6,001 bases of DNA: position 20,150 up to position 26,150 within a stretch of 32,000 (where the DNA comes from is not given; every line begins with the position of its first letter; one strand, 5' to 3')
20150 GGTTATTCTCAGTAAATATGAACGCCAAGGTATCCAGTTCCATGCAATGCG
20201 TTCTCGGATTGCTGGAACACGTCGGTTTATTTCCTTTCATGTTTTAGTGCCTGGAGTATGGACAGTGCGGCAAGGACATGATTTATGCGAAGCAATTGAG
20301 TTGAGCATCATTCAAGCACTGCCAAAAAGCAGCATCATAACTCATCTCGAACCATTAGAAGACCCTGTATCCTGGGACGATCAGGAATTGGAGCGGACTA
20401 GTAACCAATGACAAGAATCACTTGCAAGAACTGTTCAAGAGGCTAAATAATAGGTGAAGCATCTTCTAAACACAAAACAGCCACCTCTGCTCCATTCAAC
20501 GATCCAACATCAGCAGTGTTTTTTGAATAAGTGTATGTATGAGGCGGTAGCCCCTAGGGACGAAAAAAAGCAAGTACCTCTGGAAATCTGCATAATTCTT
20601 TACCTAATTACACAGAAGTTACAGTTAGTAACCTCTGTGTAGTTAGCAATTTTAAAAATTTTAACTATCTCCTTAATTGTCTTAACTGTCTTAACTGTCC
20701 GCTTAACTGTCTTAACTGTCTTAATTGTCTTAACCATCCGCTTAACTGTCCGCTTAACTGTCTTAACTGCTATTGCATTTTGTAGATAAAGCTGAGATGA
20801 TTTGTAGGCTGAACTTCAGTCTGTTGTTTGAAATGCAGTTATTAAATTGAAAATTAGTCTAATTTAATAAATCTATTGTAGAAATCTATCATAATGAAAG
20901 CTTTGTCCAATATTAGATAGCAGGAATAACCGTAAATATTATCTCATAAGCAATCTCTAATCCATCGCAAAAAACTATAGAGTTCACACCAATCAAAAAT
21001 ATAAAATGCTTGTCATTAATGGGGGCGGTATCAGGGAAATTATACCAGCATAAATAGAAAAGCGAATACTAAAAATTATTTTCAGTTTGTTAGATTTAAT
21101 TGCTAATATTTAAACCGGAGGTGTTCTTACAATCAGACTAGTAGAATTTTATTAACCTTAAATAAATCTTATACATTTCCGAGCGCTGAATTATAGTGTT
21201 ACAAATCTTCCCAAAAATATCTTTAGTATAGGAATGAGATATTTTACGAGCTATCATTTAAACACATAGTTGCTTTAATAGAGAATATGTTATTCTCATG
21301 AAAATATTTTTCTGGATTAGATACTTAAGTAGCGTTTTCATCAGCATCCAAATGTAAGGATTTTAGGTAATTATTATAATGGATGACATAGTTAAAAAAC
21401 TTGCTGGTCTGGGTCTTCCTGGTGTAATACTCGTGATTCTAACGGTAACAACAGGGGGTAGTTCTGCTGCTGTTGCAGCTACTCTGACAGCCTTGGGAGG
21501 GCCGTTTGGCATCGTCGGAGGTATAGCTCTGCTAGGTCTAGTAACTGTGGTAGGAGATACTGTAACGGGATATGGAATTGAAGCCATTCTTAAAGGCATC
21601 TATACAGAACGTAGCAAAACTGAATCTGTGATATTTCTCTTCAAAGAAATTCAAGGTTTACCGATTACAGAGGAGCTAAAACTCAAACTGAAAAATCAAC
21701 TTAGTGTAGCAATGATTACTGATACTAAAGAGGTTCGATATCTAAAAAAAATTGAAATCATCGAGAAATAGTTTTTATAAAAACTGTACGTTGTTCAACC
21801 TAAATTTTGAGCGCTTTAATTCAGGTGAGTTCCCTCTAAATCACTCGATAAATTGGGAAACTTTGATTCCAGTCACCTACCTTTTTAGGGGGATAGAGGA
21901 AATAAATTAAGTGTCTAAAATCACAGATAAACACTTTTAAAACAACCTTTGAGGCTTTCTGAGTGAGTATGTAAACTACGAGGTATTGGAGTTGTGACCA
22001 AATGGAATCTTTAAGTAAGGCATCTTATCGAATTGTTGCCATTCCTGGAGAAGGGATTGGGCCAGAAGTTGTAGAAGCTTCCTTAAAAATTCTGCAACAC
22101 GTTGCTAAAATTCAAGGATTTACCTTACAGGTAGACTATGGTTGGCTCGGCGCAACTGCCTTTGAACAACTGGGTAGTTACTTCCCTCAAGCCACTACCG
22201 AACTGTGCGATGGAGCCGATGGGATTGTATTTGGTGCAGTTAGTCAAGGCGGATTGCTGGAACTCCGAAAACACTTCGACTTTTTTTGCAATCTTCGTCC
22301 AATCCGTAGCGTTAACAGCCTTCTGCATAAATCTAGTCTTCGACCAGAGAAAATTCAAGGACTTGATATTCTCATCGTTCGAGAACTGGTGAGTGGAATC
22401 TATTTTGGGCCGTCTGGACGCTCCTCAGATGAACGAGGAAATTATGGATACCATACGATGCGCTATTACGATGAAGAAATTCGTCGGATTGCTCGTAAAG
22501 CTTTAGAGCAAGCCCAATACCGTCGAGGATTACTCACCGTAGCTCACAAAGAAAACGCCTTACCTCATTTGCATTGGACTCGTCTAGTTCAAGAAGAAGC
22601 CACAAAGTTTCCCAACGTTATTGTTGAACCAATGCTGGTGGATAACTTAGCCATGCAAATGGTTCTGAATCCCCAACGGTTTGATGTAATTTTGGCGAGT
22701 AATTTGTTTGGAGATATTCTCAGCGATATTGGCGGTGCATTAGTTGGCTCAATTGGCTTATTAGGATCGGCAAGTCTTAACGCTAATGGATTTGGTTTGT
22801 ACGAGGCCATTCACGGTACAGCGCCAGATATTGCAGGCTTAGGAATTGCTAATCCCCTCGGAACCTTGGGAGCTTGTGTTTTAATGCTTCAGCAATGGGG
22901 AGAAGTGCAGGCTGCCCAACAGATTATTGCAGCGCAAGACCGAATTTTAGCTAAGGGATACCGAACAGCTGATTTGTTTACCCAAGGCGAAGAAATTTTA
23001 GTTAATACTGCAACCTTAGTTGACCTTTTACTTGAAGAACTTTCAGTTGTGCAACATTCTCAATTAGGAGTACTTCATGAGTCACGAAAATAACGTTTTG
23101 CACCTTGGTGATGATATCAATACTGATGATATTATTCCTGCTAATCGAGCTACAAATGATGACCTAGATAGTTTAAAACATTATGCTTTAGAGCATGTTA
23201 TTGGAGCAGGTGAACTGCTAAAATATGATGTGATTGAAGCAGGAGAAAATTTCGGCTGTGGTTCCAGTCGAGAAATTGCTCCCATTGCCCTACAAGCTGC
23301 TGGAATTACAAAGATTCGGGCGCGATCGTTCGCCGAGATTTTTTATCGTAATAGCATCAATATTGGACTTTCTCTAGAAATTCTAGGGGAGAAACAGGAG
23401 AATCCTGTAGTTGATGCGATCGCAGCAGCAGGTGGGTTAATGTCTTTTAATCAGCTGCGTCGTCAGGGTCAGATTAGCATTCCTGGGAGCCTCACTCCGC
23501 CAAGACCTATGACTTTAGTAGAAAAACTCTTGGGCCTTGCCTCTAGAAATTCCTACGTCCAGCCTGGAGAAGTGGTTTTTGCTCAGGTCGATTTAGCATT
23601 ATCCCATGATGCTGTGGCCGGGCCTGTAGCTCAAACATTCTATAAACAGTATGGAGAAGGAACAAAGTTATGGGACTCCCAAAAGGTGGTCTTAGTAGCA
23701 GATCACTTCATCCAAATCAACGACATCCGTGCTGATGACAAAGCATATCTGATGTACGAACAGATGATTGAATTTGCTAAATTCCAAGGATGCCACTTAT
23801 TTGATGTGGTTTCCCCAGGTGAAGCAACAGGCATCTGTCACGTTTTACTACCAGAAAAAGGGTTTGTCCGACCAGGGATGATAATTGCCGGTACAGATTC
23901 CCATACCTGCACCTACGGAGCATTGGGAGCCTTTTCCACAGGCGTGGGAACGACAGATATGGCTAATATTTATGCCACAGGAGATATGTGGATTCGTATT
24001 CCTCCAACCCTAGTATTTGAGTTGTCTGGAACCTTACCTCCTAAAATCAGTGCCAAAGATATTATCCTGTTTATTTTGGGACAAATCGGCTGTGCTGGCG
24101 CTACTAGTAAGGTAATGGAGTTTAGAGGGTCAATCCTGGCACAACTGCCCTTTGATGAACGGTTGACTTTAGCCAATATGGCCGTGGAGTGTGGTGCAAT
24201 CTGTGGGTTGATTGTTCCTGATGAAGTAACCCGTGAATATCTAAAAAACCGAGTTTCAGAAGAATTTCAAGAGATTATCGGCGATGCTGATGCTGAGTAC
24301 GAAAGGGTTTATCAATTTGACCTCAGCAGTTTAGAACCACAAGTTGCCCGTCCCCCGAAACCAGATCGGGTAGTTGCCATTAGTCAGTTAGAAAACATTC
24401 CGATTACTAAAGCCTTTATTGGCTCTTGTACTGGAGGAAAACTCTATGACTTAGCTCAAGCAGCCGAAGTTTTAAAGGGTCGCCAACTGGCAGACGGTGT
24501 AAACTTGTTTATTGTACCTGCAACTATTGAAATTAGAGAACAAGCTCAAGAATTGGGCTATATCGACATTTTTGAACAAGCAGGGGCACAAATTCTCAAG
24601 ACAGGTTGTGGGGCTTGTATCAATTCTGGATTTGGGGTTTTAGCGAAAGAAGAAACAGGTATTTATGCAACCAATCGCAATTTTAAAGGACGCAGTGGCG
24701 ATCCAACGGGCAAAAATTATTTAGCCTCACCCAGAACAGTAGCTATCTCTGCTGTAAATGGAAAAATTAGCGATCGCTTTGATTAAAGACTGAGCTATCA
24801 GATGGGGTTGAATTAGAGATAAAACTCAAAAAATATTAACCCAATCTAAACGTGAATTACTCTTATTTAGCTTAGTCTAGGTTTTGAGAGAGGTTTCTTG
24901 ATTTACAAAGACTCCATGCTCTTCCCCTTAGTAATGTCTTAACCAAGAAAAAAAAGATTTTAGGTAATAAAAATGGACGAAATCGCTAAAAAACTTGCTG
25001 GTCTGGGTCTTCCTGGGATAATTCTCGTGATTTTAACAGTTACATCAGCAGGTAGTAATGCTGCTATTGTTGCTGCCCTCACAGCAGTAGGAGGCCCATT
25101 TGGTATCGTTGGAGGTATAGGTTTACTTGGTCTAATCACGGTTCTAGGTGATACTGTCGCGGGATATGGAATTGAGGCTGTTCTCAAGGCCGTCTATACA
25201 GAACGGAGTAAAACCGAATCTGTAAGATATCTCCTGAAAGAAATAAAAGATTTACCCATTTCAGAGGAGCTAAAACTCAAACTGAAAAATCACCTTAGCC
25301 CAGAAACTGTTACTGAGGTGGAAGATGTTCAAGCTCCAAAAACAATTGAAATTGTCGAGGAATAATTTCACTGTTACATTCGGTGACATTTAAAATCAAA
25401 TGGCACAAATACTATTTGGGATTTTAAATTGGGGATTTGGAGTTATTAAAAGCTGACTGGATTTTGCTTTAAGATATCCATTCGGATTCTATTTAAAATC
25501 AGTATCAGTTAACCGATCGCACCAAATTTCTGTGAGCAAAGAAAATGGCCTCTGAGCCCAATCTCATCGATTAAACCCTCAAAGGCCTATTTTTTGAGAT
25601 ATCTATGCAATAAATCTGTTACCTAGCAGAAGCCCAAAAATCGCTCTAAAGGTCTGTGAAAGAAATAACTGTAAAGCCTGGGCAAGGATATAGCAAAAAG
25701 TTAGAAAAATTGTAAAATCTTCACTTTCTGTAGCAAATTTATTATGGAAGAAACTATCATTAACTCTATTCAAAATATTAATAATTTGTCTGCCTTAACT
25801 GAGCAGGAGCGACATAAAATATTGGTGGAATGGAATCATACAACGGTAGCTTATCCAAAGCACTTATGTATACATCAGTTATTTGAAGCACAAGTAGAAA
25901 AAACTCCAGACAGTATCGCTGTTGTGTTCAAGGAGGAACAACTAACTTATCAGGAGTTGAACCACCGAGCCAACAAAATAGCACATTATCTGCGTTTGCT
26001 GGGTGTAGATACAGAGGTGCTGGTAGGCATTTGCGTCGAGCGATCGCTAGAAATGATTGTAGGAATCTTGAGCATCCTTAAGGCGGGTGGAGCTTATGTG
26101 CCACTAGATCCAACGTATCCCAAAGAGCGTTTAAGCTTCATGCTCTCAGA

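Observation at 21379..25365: Twin 130-aa glycine-zipper-like membrane proteins bracket the homo-amino-acid genes ahead of the NRPS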

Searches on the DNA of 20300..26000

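Call 67: search_rna_families(source=window, start=20300, end=26000, threshold=evalue, max_evalue=1)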
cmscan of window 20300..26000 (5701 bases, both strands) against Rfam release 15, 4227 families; matches with E-value up to 1: 0.
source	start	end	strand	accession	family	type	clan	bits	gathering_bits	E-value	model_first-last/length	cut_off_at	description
